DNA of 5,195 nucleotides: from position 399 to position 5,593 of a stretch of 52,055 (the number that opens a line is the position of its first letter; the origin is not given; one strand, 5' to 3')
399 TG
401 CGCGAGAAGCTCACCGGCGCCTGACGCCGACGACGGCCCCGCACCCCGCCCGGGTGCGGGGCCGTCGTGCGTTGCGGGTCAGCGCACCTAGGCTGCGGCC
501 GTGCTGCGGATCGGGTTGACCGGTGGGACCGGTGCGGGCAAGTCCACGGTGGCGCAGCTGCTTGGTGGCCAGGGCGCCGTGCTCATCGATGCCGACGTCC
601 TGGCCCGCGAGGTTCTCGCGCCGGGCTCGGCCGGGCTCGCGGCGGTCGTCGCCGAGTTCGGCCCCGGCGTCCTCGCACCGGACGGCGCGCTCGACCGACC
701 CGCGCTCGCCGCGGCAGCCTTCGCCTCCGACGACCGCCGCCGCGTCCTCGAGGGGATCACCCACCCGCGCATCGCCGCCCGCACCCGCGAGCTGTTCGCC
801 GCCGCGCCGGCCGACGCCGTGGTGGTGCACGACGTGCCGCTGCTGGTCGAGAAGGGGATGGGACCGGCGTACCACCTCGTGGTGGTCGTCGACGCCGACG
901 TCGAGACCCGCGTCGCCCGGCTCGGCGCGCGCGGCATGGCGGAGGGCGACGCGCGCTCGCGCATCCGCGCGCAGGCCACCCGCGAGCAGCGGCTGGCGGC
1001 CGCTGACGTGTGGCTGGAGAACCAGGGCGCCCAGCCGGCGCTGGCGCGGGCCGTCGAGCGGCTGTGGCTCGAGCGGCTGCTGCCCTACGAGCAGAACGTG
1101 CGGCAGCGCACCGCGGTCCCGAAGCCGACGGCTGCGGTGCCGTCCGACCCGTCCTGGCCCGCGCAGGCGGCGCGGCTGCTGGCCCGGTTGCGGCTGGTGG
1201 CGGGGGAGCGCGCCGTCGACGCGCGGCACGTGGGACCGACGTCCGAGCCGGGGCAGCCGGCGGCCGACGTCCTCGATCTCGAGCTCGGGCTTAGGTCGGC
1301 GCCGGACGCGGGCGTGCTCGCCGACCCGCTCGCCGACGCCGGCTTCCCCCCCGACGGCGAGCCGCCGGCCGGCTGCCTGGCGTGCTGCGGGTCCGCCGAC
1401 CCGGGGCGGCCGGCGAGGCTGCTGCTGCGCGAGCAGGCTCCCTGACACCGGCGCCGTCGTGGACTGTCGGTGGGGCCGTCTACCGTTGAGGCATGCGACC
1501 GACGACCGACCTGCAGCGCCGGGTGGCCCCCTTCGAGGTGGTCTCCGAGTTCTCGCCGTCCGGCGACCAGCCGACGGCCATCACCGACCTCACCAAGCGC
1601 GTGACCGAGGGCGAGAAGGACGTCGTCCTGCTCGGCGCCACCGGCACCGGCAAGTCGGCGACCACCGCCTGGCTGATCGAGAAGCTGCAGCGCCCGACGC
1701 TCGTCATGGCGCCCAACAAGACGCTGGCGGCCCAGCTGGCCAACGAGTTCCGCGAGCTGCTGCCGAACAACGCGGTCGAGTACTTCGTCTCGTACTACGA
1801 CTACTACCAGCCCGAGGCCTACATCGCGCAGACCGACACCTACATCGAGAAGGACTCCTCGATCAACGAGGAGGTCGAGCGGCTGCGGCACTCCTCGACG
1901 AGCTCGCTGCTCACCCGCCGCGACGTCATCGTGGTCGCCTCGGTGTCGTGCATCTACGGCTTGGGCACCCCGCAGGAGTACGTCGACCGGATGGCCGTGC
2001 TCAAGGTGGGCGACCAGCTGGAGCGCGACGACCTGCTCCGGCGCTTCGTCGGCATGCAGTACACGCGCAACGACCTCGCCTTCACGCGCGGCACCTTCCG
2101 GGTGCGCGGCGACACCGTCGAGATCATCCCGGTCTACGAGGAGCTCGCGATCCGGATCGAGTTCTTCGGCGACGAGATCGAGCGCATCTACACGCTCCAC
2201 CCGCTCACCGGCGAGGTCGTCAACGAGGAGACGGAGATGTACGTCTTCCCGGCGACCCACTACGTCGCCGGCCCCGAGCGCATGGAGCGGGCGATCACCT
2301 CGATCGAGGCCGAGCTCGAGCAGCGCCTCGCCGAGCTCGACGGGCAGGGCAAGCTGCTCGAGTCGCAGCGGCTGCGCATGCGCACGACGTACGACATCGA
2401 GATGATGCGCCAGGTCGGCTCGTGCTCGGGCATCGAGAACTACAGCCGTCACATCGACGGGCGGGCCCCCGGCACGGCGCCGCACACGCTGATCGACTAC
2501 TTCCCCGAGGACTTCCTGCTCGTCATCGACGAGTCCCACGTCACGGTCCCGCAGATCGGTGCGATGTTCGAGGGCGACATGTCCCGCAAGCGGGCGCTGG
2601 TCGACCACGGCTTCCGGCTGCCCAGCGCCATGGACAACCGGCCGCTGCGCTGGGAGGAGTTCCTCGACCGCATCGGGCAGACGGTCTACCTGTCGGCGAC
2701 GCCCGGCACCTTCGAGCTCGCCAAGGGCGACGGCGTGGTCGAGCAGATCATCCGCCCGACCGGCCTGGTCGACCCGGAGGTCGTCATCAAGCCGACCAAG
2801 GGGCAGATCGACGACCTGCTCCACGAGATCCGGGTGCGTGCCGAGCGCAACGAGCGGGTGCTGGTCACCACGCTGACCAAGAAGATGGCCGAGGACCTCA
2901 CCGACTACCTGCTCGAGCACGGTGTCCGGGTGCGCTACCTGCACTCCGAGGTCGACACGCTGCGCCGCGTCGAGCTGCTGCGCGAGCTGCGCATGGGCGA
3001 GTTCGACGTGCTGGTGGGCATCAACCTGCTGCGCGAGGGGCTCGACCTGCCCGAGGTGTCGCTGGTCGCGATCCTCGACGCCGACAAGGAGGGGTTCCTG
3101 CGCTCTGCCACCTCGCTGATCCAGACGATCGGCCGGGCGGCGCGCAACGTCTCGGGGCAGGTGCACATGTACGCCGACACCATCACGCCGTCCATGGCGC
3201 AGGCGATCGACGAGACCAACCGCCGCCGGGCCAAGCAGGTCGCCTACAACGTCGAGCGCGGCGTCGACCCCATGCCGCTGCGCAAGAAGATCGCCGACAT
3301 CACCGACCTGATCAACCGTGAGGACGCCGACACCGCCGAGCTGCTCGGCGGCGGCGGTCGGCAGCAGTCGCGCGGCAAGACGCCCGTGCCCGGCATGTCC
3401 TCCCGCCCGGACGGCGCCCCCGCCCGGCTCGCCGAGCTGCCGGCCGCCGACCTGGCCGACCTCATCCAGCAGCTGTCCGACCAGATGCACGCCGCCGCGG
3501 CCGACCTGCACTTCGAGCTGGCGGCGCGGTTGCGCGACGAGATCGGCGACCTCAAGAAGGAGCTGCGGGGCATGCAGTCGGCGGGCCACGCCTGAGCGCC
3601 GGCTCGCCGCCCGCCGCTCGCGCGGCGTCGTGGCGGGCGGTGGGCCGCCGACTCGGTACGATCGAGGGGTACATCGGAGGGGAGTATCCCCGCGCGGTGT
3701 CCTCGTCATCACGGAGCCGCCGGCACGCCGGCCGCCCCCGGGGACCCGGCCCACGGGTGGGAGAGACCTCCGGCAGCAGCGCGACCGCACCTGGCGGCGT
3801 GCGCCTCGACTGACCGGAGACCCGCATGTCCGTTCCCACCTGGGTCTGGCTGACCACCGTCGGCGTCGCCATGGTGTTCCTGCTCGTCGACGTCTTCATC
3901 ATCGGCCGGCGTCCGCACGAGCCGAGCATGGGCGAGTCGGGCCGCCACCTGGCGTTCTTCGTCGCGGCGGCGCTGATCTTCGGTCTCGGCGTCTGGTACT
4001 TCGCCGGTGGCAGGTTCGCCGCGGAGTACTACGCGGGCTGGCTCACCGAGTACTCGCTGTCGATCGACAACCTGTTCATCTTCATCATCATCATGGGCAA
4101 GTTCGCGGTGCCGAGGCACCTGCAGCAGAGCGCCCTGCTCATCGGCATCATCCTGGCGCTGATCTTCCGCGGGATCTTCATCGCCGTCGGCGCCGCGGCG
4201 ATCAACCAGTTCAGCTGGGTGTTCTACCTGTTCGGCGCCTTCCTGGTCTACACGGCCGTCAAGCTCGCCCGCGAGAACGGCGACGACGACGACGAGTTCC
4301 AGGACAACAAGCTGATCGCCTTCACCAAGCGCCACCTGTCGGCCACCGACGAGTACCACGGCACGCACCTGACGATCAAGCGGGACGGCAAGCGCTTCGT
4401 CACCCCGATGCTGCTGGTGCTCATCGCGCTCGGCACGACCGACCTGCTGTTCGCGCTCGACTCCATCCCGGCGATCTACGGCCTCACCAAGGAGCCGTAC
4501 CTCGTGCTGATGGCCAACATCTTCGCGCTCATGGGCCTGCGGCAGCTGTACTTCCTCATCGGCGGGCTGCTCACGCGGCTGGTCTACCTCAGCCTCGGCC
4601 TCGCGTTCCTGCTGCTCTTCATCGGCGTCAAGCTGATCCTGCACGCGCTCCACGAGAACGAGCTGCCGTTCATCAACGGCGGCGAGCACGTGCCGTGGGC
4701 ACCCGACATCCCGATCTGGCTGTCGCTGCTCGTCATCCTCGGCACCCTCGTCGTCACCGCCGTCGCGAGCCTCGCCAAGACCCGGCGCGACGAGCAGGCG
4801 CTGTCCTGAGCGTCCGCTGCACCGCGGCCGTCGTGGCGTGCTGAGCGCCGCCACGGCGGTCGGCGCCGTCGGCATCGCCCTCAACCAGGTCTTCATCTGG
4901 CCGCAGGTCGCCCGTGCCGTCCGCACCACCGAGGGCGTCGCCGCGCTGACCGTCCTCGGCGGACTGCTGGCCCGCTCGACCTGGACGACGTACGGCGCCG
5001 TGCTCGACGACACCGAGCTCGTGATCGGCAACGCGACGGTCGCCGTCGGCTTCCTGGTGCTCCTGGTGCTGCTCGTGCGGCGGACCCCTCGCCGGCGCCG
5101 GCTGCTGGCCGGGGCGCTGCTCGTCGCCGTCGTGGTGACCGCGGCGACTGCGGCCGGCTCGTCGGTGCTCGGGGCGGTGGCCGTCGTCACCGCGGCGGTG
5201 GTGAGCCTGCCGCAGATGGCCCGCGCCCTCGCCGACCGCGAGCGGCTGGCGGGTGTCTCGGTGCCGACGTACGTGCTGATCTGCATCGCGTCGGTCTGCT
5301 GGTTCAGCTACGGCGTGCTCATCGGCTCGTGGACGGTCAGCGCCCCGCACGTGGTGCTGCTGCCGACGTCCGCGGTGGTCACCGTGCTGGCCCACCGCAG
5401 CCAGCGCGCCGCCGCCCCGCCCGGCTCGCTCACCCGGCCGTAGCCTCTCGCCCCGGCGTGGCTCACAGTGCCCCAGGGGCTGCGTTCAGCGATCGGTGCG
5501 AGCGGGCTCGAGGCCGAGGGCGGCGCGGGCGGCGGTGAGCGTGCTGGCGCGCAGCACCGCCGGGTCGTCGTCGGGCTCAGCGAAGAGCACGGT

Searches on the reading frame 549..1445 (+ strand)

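Call 76: search_protein_families(library=pfam, proteins=[window:549-1445:+], max_evalue=0.00001)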
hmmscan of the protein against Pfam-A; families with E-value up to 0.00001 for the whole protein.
window:549-1445:+ (298 aa): 2 families
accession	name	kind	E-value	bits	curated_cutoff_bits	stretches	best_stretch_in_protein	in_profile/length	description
PF01121.26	CoaE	-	6.1e-44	150.3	27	1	2-160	17-176/180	Dephospho-CoA kinase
PF04229.20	GrpB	-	5.1e-11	43.4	25.5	1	197-273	5-77/159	GrpB protein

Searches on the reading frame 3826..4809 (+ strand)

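Call 76: search_protein_families(library=pfam, proteins=[window:3826-4809:+], max_evalue=0.00001)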
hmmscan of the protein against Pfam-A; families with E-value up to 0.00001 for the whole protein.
window:3826-4809:+ (327 aa): 1 family
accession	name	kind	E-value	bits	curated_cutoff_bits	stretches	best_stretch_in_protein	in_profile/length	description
PF03741.22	TerC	-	2.7e-49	167.8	27.8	1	70-273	2-177/178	Integral membrane protein TerC family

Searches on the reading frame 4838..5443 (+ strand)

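Call 76: search_protein_families(library=pfam, proteins=[window:4838-5443:+], max_evalue=0.00001)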
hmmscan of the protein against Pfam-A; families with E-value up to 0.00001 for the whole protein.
window:4838-5443:+ (201 aa): 1 family
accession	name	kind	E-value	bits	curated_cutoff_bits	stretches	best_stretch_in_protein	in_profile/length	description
PF03083.21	MtN3_slv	-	1.2e-08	35.3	23.7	0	29-78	29-78/87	Sugar efflux transporter for intercellular exchange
